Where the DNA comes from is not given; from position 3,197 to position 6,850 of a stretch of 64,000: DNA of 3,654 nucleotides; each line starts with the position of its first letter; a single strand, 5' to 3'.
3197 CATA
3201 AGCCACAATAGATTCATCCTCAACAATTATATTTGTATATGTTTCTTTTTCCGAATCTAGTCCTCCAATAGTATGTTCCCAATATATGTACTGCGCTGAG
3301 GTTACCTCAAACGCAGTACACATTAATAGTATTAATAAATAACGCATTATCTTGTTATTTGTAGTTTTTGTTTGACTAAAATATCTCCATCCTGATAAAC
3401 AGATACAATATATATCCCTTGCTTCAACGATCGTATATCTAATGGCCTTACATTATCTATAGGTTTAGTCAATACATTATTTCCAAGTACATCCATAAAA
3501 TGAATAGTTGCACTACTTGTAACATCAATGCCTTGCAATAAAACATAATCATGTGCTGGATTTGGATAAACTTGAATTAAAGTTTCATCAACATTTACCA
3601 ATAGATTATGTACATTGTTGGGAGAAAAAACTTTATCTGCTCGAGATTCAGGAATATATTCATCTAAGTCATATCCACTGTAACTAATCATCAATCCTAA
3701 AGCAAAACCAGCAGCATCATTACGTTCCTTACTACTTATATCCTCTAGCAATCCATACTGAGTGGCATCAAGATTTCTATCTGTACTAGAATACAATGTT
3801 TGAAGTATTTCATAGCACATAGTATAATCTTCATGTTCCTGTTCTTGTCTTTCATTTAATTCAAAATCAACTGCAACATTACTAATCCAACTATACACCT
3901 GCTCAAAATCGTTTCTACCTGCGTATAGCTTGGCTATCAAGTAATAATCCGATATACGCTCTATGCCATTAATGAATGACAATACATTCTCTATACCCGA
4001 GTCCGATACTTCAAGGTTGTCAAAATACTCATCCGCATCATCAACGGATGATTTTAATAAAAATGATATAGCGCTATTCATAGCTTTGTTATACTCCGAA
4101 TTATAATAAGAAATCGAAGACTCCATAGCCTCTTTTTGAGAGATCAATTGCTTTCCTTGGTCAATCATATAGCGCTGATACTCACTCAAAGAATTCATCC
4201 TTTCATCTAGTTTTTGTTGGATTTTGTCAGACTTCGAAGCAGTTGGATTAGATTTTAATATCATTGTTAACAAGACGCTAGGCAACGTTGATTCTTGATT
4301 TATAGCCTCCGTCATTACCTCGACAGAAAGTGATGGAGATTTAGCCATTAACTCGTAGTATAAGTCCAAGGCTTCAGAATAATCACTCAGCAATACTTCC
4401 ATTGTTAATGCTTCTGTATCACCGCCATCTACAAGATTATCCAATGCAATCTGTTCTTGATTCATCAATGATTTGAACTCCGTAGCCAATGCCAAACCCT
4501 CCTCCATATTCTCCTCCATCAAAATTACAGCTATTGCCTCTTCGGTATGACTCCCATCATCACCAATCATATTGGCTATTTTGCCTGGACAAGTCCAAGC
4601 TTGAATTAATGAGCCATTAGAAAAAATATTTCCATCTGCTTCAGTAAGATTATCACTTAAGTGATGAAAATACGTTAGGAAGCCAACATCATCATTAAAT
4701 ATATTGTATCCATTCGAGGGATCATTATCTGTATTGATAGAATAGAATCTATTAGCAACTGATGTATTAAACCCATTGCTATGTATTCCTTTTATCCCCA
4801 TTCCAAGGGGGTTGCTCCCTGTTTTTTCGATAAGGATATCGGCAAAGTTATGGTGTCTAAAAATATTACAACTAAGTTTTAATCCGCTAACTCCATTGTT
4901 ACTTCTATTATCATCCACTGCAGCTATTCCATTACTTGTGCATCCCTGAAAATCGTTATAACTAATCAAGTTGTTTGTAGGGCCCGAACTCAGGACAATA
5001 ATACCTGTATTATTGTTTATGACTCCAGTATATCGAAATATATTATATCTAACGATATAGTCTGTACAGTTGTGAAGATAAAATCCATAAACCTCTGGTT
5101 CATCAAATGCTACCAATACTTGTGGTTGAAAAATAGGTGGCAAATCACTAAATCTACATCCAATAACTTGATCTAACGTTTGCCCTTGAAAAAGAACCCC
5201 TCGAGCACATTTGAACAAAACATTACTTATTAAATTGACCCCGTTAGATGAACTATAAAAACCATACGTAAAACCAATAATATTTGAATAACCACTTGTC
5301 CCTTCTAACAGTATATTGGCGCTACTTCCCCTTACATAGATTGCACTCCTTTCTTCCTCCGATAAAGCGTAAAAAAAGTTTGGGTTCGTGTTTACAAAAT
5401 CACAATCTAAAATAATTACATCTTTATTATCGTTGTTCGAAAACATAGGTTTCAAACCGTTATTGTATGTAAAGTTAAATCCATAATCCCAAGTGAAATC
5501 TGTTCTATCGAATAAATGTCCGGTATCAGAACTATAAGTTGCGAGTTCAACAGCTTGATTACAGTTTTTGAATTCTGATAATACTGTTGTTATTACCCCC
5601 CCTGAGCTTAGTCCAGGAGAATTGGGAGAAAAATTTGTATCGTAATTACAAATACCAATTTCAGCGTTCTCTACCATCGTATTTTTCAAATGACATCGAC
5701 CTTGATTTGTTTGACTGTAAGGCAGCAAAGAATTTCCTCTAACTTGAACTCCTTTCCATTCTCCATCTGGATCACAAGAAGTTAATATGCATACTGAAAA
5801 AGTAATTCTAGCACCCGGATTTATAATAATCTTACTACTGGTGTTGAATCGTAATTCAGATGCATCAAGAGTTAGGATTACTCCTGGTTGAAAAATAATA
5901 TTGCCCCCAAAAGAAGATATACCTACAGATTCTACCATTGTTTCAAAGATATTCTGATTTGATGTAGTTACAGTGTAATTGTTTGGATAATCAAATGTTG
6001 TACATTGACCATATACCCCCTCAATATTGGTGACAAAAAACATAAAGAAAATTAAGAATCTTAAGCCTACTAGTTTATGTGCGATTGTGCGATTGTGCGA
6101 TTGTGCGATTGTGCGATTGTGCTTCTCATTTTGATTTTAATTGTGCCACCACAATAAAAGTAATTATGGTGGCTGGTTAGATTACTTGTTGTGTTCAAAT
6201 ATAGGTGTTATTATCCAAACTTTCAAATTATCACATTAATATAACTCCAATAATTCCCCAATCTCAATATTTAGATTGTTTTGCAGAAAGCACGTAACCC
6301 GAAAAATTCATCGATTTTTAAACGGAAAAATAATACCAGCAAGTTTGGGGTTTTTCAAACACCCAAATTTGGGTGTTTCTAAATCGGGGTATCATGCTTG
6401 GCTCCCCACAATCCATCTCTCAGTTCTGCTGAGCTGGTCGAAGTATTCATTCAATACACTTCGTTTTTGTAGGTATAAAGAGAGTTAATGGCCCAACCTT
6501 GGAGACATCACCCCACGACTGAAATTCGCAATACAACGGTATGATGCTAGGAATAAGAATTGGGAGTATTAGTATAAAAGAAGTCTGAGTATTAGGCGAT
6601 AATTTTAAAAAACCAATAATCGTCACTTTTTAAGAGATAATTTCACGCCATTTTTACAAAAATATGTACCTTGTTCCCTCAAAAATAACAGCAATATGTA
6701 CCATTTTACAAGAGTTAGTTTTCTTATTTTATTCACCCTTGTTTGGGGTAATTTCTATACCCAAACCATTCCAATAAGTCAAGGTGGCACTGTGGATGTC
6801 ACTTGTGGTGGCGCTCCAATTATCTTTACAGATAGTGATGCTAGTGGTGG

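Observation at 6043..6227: Octanucleotide repeat sets the reading frame between the only start codon and the signal peptide of a T9SS cargo operon (candidate slipped-strand phase switch, currently OFF)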

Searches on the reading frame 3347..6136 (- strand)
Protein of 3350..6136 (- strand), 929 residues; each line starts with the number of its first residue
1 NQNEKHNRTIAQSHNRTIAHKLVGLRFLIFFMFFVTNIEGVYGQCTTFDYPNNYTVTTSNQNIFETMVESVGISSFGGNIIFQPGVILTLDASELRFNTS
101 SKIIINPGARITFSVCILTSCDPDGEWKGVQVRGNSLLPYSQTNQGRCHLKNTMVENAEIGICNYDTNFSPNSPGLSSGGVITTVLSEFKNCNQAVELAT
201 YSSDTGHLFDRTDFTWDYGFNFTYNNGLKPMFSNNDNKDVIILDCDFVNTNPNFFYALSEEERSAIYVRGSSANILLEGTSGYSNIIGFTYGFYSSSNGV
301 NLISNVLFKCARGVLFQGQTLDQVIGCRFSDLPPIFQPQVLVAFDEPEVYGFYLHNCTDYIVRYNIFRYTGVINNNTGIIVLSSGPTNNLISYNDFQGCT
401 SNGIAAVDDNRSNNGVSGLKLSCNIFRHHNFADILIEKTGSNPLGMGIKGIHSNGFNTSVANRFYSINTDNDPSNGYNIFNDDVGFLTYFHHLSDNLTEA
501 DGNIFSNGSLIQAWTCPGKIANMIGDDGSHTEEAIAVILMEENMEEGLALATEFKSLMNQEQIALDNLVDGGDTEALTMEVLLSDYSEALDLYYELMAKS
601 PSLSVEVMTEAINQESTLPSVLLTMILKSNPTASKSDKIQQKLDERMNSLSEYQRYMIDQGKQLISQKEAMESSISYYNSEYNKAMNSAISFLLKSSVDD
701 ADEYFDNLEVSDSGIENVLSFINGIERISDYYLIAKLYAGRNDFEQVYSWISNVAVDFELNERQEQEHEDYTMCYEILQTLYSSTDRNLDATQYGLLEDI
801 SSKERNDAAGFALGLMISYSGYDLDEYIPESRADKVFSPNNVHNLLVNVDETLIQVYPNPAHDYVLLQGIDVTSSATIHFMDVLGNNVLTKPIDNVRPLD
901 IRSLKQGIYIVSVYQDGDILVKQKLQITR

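Call 7: search_protein_families(library=pfam, proteins=[window:3347-6043:-], max_evalue=0.01)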
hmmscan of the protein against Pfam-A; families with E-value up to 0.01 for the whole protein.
window:3347-6043:- (898 aa): 1 family
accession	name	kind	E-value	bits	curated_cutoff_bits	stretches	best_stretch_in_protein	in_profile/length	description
PF18962.6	Por_Secre_tail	-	4.6e-09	36.9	27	1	825-894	1-73/75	Secretion system C-terminal sorting domain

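Call 8: search_protein_families(library=ncbifam, proteins=[window:3347-6043:-], max_evalue=0.01)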
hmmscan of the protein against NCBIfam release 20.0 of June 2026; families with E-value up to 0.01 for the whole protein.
window:3347-6043:- (898 aa): 1 family
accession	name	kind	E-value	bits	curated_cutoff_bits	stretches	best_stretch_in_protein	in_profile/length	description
TIGR04183.1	Por_Secre_tail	domain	5.5e-08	32.7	23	1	825-894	1-69/72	T9SS type A sorting domain-containing protein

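Call 9: find_encoding_contigs(protein=window:3347-6043:-, flank=3000, max_places=10)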
Protein window:3347-6043:- (898 aa): no gene with exactly this product is on record in the collection.

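Call 10: find_homologous_proteins(query=window:3347-6043:-)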
Query window:3347-6043:- (898 aa): 3 proteins with E <= 0.001 among 7705 candidates.
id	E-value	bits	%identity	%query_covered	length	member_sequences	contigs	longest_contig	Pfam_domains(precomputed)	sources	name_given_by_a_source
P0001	0.0e+0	2029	100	100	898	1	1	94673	PF18962.8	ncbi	-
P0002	2.0e-26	111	23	95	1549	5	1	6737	PF00112.30,PF18962.8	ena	-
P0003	1.2e-10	59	22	98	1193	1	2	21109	PF18962.8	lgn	-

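Call 32: find_related_loci(query=window:3347-6043:-, collection=metagenome_contigs, flank=4000)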
Query window:3347-6043:- (898 aa) in metagenome_contigs; peptide patterns used: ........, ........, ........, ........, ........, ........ (x = any residue, [..] = any of these).
45 stretches matched a pattern, but none encodes a relative of the query by tblastn (E <= 1e-3).

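Call 42: search_solved_structures(query=window:3350-6043:-, max_evalue=1)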
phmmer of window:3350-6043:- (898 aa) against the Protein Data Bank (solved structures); distinct sequences matched with E-value up to 1: 0.

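Call 50: search_protein_representatives(protein=window:3350-6136:-)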
Query: 929 residues. Proteins with E-value up to 0.001 (for the whole library): 2051; up to 1e-10: 1215; up to 1e-30: 268. The best 150 are listed.
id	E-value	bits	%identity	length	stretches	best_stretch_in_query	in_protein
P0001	0.0e+00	2029.2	100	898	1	32-929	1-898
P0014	3.9e-187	640.9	43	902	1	72-928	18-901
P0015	3.0e-125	436.1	37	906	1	26-928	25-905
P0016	3.1e-95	336.8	35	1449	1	79-926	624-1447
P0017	9.7e-84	298.8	37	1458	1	74-868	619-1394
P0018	2.1e-83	297.7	33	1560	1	34-921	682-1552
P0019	1.0e-76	275.5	33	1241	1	85-894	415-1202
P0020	2.1e-76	274.5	33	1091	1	32-928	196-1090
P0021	2.6e-74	267.6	34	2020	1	75-912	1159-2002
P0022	2.2e-64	234.7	31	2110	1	75-929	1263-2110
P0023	5.0e-62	226.9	32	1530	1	71-927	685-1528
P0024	2.0e-59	218.3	35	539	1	353-920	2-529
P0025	2.3e-57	211.5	34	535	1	382-917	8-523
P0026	1.6e-56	208.8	31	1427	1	78-913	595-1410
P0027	1.1e-53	199.4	27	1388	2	79-924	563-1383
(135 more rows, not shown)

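Call 52: find_encoding_contigs(protein=P0014, flank=3000, max_places=6)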
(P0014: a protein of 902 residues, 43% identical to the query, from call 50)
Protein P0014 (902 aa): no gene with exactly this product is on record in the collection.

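Call 53: find_encoding_contigs(protein=P0015, flank=3000, max_places=6)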
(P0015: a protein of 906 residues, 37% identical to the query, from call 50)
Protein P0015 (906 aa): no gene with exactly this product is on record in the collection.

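Call 65: find_homologous_proteins(query=P0014)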
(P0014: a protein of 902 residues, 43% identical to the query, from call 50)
Query P0014 (902 aa): 8 proteins with E <= 0.001 among 8000 candidates.
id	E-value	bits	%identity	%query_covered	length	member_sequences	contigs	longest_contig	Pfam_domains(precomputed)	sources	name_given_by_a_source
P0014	0.0e+0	2015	100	100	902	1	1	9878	PF18962.8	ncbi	-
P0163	4.0e-26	110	28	66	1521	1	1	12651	PF00112.30,PF18962.8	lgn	-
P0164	7.5e-19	86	22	43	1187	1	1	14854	PF18962.8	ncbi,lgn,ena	-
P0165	1.4e-18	85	31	35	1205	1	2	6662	PF18962.8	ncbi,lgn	-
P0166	3.0e-17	80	24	64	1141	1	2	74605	PF18962.8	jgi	-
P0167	1.8e-14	71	23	97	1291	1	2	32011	PF18962.8,PF00082.28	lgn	-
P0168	5.1e-12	63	23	97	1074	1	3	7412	PF18962.8,PF00082.28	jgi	jgi:hypothetical protein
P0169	5.2e-12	63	26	42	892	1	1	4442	PF18962.8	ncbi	-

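Call 69: predict_structure(alignment_id=A1)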
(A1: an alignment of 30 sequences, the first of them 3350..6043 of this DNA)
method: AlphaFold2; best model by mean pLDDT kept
length: 898 residues; sequences in the alignment: 30
mean_pLDDT: 75.0   pTM: 0.72
mean pLDDT of the five models: 75.0, 74.2, 73.9, 73.1, 70.5
residues with pLDDT >= 90: 201; 70-90: 398; 50-70: 209; < 50: 90
segments of 3 or more residues with pLDDT < 50: 1-11, 419-426, 436-444, 539-575, 802-820
pLDDT, mean of each block of 10 residues (from residue 1): 32 72 90 79 89 92 92 95 94 90 85 90 95 91 80 96 93 85 91 74 90 94 73 87 84 90 86 91 88 90 79 73 89 84 79 83 83 85 71 74 77 55 52 59 61 63 62 59 54 56 63 70 82 65 38 38 39 53 60 61 65 72 69 68 72 79 60 56 73 82 83 89 87 88 90 79 91 81 79 72 39 36 62 69 76 81 71 82 78 77
secondary structure, 60 per line:
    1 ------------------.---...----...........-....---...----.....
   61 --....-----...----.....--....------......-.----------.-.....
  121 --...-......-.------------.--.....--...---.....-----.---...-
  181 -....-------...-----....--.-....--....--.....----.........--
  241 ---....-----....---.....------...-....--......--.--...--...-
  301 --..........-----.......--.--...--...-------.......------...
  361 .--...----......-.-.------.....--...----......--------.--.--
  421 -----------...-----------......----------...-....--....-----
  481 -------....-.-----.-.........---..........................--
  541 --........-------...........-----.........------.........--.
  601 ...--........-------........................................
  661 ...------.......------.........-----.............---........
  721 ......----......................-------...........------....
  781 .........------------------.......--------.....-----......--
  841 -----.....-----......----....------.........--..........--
elements in order (helices of 4 or more, strands of 3 or more residues): E23-25 H30-40 E42-45 E49-51 E56-60 E63-66 E72-74 E79-83 E86-89 E96-101 E116-120 E123-125 E127-132 E150-154 E157-159 E163-167 E177-179 E182-185 E201-204 E209-212 E215-218 H221-225 E233-238 E244-247 E253-256 E260-264 E271-273 E275-278 E281-286 E292-294 E297-299 H303-312 E318-324 E330-332 E335-337 E345-351 E358-361 E364-366 E371-376 E387-391 E394-396 E401-406 E432-434 E446-451 E466-469 E472-475 H488-491 H501-509 H513-538 H543-550 H558-568 H574-582 H589-597 H600-603 H606-613 H621-663 H670-676 H683-691 H697-709 H713-726 H731-752 H760-770 H777-789 H808-814 E823-827 E833-838 E846-850 E856-861 E866-869 E876-884 E887-896

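Call 71: fold_search(model_id=the predicted structure, library=pdb)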
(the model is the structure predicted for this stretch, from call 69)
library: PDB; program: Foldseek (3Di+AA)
matches with E <= 10: 637; with E <= 0.001: 3
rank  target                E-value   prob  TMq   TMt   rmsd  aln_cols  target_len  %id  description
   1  4nk6                  7.0e-05  1.00  0.21  0.40  10.6       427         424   12  Crystal Structure of the periplasmic alginate epimerase AlgG (released 2014-01-15)
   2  6kvh                  4.3e-04  0.89  0.13  0.24  14.4       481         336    8  The mutant crystal structure of endo-polygalacturonase (T284A) from Talaromyces leycettanus JCM 12802 (released 2020-09-09)
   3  6kqs_A                6.4e-04  1.00  0.18  0.24  15.3       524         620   10  Crystal Structure of GH136 lacto-N-biosidase from Eubacterium ramulus - selenomethionine derivative (released 2020-06-10)
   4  4ozy                  1.4e-03  1.00  0.23  0.43  10.1       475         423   12  Crystal Structure of the periplasmic alginate epimerase AlgG T265N mutant (released 2015-03-04)
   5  1ia5_A                1.7e-03  0.99  0.17  0.35  10.5       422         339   11  POLYGALACTURONASE FROM ASPERGILLUS ACULEATUS (released 2001-09-19)
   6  4xn3_A                5.1e-03  1.00  0.23  0.33  13.1       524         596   10  Tailspike protein mutant E372A of E. coli bacteriophage HK620 in complex with hexasaccharide (released 2016-01-27)
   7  4xop_A                5.1e-03  1.00  0.23  0.33  13.1       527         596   11  Tailspike protein double mutant D339N/E372Q of E. coli bacteriophage HK620 in complex with hexasaccharide (released 2016-01-27)
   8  4xor_A                5.1e-03  0.87  0.15  0.21  15.3       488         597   11  Tailspike protein double mutant D339N/E372Q of E. coli bacteriophage HK620 in complex with pentasaccharide (released 2016-01-27)
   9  6kqt_A                6.1e-03  0.75  0.15  0.20  16.9       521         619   11  Crystal Structure of GH136 lacto-N-biosidase from Eubacterium ramulus - native protein (released 2020-06-10)
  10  4urr_B                6.3e-03  1.00  0.25  0.40   7.9       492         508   12  Tailspike protein of Sf6 bacteriophage bound to Shigella flexneri O- antigen octasaccharide fragment (released 2015-07-15)
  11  7e56                  6.3e-03  0.60  0.12  0.24  14.8       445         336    8  The mutant crystal structure of endo-polygalacturonase (T316C/G344C) from Talaromyces leycettanus JCM 12802 (released 2021-08-25)
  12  4xle_A                6.6e-03  1.00  0.23  0.33  12.4       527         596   11  Tailspike protein double mutant D339N/E372A of E. coli bacteriophage HK620 in complex with hexasaccharide (released 2016-01-20)
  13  6kve                  6.9e-03  0.60  0.13  0.24  14.6       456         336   10  Crystal structure of a GH28 endo-polygalacturonase from Talaromyces leycettanus JCM 12802 (released 2020-09-09)
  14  4g5a_A                7.2e-03  1.00  0.08  0.59  12.9       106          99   16  Crystal structure of a putative member of duf 3244 protein family (BT_1867) from Bacteroides thetaiotaomicron VPI-5482 (released 2012-09-19)
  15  2x85_A                7.2e-03  0.95  0.18  0.25  13.7       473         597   11  Tailspike protein of E. coli bacteriophage HK620 in complex with hexasaccharide (released 2011-03-23)
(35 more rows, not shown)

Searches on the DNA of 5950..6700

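Call 67: search_rna_families(source=window, start=5950, end=6700, threshold=evalue, max_evalue=1)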
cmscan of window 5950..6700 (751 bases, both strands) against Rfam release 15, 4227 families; matches with E-value up to 1: 1.
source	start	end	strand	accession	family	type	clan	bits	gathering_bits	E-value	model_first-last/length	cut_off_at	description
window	5974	6116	+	RF01295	SCARNA7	Gene; snRNA; snoRNA; scaRNA;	-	13.4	65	0.56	1-330/330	no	Small Cajal body-specific RNA 7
